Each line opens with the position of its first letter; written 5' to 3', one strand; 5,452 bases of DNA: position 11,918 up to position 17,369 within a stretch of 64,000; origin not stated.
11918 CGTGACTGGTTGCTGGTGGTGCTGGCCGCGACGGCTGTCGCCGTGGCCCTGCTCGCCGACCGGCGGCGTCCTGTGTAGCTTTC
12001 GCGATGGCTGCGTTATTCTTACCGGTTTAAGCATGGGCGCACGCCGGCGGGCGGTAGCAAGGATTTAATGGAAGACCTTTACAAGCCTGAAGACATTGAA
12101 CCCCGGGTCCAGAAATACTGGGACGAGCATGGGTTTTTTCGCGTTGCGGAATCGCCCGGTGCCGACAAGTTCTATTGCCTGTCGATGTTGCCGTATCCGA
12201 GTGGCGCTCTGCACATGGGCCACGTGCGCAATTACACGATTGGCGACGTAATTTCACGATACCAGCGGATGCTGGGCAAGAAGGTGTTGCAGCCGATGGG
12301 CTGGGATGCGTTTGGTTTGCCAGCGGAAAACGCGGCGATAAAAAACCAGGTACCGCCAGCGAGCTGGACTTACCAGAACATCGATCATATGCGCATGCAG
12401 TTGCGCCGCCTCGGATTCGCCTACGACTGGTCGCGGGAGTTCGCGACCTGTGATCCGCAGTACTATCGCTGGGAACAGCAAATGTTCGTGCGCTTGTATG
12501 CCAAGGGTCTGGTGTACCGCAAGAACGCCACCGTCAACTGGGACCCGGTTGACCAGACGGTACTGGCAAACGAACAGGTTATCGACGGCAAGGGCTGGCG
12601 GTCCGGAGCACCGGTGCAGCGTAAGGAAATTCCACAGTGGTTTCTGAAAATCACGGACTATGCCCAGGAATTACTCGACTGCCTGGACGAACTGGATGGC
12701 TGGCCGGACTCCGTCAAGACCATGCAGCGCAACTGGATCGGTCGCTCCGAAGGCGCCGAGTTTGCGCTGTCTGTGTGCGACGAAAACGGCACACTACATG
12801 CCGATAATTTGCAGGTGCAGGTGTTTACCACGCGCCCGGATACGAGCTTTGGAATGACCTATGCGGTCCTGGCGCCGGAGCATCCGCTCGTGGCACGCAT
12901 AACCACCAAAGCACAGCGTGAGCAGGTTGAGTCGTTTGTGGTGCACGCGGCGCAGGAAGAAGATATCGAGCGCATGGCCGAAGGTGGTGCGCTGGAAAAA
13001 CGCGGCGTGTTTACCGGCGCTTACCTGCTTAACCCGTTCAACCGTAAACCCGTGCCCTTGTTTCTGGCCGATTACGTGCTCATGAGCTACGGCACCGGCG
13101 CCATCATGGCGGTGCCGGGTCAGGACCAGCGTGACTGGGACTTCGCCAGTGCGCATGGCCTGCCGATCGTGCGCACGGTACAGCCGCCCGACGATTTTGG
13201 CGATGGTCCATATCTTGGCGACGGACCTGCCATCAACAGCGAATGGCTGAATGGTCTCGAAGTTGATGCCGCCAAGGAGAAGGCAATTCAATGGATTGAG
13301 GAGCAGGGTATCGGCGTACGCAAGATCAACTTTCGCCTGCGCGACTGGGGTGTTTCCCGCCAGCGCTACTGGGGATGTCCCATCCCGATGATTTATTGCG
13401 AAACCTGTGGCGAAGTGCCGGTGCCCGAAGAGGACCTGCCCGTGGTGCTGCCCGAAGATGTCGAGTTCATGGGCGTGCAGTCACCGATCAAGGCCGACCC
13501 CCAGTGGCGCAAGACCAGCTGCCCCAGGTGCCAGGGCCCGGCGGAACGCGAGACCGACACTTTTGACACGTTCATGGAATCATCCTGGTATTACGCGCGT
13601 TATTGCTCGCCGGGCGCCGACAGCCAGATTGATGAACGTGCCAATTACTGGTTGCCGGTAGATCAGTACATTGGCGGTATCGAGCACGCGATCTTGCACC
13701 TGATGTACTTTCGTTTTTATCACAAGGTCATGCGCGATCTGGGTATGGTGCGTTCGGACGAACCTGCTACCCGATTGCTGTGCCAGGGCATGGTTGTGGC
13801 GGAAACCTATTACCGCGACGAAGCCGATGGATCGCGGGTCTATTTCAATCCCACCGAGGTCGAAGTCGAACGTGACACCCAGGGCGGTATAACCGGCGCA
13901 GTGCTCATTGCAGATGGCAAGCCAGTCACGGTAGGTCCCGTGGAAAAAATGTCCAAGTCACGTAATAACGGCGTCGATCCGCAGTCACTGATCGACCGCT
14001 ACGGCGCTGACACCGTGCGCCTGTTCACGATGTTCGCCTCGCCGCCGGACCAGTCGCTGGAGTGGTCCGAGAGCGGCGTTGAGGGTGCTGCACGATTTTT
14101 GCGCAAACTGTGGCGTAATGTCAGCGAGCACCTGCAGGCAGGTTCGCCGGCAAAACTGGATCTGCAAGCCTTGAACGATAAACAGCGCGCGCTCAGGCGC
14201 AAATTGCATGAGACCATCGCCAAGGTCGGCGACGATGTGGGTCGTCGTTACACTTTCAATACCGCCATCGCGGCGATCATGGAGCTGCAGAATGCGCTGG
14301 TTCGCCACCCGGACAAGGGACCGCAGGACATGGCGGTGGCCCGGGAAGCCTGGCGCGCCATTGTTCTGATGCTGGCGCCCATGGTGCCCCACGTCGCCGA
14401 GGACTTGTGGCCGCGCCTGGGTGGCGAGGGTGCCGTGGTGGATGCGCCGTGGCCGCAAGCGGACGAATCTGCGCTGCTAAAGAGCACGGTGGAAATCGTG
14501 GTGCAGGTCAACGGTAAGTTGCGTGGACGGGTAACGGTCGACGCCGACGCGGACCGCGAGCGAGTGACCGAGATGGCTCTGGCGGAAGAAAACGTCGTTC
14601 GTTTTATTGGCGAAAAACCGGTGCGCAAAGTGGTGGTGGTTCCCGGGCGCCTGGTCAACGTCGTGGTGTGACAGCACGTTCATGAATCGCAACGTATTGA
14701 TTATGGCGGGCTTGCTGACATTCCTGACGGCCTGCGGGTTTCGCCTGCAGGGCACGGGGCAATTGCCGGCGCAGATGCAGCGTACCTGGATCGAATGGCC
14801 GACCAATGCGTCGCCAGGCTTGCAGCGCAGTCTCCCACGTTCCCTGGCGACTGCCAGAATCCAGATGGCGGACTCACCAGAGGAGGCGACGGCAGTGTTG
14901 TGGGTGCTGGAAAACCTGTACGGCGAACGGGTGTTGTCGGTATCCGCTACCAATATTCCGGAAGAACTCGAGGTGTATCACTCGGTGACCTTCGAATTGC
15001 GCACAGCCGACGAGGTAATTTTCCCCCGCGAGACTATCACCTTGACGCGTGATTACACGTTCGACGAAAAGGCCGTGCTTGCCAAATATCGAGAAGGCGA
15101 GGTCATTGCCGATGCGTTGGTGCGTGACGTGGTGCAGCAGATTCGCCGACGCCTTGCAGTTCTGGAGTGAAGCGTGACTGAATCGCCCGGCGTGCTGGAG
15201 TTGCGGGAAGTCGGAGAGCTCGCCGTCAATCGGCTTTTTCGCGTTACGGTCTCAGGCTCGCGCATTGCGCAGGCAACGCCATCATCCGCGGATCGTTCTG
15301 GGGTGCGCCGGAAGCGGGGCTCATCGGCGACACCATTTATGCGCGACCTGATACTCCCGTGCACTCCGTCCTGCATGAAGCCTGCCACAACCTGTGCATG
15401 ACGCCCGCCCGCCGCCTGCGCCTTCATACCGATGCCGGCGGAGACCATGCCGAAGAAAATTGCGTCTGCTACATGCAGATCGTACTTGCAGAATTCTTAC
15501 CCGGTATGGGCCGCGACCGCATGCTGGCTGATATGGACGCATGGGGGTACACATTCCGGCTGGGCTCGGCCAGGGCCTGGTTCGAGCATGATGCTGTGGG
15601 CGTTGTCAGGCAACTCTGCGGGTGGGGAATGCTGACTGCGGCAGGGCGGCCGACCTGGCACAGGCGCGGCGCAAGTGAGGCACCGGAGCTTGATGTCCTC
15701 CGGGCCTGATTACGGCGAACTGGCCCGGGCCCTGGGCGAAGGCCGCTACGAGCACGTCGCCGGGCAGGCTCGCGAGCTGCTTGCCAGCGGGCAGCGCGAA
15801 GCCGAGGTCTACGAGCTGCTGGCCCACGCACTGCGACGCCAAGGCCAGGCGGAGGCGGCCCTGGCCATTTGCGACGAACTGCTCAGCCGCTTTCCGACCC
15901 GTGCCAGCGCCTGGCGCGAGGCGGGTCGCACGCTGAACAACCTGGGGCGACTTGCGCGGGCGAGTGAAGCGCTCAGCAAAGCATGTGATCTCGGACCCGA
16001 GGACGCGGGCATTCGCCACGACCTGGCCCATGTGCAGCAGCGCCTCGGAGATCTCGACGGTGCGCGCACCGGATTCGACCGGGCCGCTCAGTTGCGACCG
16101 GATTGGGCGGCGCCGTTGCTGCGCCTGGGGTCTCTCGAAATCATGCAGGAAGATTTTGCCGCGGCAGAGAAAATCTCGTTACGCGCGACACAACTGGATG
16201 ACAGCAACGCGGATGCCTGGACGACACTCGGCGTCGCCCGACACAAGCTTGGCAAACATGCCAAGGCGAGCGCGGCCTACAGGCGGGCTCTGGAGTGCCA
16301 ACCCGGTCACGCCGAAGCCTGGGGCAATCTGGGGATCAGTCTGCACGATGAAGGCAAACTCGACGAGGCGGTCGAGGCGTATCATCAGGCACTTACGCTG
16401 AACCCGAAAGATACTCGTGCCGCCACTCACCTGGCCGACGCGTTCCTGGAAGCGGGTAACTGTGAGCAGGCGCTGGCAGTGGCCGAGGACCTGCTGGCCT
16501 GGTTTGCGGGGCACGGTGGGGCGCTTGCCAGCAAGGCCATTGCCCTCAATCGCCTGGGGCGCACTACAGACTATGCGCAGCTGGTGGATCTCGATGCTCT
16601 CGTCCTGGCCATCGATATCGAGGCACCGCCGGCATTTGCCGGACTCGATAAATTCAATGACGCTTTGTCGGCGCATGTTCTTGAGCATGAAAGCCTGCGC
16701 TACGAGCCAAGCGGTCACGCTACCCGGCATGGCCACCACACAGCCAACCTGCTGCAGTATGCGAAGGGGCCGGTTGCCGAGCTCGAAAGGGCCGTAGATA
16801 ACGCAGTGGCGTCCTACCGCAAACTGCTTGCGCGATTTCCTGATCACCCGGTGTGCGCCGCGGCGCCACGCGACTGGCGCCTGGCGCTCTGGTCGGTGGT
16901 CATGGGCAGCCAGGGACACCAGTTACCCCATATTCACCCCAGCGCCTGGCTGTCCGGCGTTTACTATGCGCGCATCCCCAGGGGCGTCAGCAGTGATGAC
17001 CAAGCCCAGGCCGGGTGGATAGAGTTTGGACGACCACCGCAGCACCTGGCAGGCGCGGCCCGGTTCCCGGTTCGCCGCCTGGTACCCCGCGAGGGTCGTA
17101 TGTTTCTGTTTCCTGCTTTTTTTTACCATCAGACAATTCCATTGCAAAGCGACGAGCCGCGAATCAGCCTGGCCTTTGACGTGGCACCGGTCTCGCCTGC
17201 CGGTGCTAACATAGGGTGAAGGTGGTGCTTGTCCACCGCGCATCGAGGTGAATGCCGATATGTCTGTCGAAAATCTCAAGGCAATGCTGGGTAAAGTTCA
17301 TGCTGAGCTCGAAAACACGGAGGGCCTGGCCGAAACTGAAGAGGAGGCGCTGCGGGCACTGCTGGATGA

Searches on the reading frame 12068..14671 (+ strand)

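Call 44: search_protein_families(library=pfam, proteins=[window:12068-14671:+], max_evalue=0.00001)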
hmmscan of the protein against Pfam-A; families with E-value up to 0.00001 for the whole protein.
window:12068-14671:+ (867 aa): 4 families
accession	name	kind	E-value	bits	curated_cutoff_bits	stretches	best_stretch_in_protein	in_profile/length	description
PF13603.12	tRNA-synt_1_2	-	8.8e-55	185.5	25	1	221-410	1-184/185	Leucyl-tRNA synthetase, editing domain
PF00133.28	tRNA-synt_1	-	1.1e-51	176.4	22.7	2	14-225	2-226/414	tRNA synthetases class I (I, L, M and V)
PF09334.17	tRNA-synt_1g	-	6.8e-29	101.2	20.1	1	39-171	5-135/391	tRNA synthetases class I (M)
PF08264.19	Anticodon_1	-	3.2e-21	76.2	25.1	1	707-829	2-143/148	Anticodon-binding domain of tRNA ligase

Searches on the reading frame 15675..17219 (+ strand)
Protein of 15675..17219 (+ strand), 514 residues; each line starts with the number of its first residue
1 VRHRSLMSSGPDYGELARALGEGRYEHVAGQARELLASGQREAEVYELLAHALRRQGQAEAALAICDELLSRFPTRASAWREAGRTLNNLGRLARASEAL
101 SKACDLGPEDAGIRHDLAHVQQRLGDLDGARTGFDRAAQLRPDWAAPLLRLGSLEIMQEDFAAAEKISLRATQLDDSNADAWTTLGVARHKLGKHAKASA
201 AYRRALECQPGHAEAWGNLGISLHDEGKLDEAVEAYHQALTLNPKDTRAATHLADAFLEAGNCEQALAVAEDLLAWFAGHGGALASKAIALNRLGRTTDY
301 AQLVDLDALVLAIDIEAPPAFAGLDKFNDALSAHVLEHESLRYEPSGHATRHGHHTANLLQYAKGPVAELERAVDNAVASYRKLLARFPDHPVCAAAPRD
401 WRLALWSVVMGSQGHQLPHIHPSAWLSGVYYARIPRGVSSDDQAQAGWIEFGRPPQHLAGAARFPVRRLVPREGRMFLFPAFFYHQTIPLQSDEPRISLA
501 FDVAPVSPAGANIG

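Call 44: search_protein_families(library=pfam, proteins=[window:15675-17219:+], max_evalue=0.00001)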
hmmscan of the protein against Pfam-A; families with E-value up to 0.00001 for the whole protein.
window:15675-17219:+ (514 aa): 17 families
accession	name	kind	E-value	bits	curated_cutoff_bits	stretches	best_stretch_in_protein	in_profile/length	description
PF00515.34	TPR_1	-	1e-26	92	27.8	2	213-246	1-34/34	Tetratricopeptide repeat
PF13181.12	TPR_8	-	8.8e-26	88.3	25.7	0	213-246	1-34/34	Tetratricopeptide repeat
PF07719.23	TPR_2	-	9.5e-26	88.2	27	1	213-246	1-34/34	Tetratricopeptide repeat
PF13431.12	TPR_17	-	5e-25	86.1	24.4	1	201-233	1-33/34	Tetratricopeptide repeat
PF13414.12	TPR_11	-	5.7e-25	87.2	26.8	1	223-261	4-42/42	TPR repeat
PF13428.12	TPR_14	-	1.9e-24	84.1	23.5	0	44-85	2-43/44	Tetratricopeptide repeat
PF14559.12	TPR_19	-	8.8e-23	80.9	25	1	223-279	1-57/68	Tetratricopeptide repeat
PF13759.12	2OG-FeII_Oxy_5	-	1.8e-22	80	27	1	405-502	2-101/101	Putative 2OG-Fe(II) oxygenase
PF13432.12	TPR_16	-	7e-21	74.8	32.7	2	185-246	3-64/65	Tetratricopeptide repeat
PF13424.12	TPR_12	-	1.3e-19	70.6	30.1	2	179-242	3-74/77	Tetratricopeptide repeat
PF13371.12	TPR_9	-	7.3e-17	61.6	35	1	52-110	4-62/73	Tetratricopeptide repeat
PF23914.1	TPR_CcmH_CycH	-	1.2e-16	61.4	42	1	202-275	39-111/158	Cytochrome c-type biogenesis protein H TPR domain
PF13174.12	TPR_6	-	9.8e-12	45.1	26.3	0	49-75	6-32/33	Tetratricopeptide repeat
PF24575.1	TPR_Slam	-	3.4e-10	40.7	35.2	0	354-392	43-81/104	Surface lipoprotein assembly modifier, N-terminal TPR repeats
PF25063.1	ARM_TT21_C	-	6.9e-09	36.3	35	0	149-209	99-159/209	Tetratricopeptide repeat protein 21 C-terminal ARM domain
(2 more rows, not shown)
